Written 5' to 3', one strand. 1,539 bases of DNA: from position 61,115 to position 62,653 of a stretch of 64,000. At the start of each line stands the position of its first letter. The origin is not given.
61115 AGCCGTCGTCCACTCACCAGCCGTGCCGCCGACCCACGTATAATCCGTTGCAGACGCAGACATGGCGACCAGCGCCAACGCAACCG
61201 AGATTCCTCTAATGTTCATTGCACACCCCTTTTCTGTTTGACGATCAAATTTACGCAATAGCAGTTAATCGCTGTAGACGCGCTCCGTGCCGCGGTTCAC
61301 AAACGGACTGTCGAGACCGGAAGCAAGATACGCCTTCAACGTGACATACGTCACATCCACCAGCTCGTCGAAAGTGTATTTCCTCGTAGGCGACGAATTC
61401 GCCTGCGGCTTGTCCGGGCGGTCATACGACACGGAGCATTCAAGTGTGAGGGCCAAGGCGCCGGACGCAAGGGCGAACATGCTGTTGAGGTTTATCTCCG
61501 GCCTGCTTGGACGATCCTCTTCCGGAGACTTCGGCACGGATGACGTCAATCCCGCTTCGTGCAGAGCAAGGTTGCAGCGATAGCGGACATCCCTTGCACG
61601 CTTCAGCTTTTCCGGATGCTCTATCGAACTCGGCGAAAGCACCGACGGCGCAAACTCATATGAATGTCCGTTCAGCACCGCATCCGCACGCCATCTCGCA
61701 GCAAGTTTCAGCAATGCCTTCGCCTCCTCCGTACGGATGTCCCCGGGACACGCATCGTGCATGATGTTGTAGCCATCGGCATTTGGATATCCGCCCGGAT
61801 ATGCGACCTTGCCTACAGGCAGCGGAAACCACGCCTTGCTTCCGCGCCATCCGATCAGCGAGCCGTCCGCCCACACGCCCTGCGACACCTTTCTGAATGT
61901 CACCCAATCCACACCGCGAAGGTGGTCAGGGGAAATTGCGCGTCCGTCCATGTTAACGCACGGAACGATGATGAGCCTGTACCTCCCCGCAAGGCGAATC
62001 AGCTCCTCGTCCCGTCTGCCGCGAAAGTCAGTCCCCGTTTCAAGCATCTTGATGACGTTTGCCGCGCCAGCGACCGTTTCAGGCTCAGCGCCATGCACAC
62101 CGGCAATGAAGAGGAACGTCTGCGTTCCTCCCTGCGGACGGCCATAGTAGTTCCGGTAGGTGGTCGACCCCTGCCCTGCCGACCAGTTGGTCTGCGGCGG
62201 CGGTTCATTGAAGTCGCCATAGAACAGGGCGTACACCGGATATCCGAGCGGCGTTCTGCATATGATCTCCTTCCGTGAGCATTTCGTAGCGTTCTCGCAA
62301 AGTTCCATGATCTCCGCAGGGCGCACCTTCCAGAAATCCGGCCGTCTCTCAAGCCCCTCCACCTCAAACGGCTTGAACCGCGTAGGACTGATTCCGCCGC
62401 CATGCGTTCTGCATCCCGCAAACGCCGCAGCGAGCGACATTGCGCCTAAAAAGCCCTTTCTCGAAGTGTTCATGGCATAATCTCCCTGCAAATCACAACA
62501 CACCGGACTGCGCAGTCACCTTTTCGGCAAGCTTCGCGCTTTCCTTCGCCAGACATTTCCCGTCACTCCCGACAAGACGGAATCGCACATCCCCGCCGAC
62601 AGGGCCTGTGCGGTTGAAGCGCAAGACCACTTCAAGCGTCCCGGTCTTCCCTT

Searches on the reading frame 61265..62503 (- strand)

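Call 37: search_protein_families(library=pfam, proteins=[window:61265-62503:-], max_evalue=0.0001)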
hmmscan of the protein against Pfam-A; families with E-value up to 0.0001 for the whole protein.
window:61265-62503:- (412 aa): 1 family
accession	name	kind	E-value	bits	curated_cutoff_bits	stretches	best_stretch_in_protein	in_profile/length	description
PF00246.29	Peptidase_M14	-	9.9e-07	29.1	21.6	1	123-209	42-122/286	Zinc carboxypeptidase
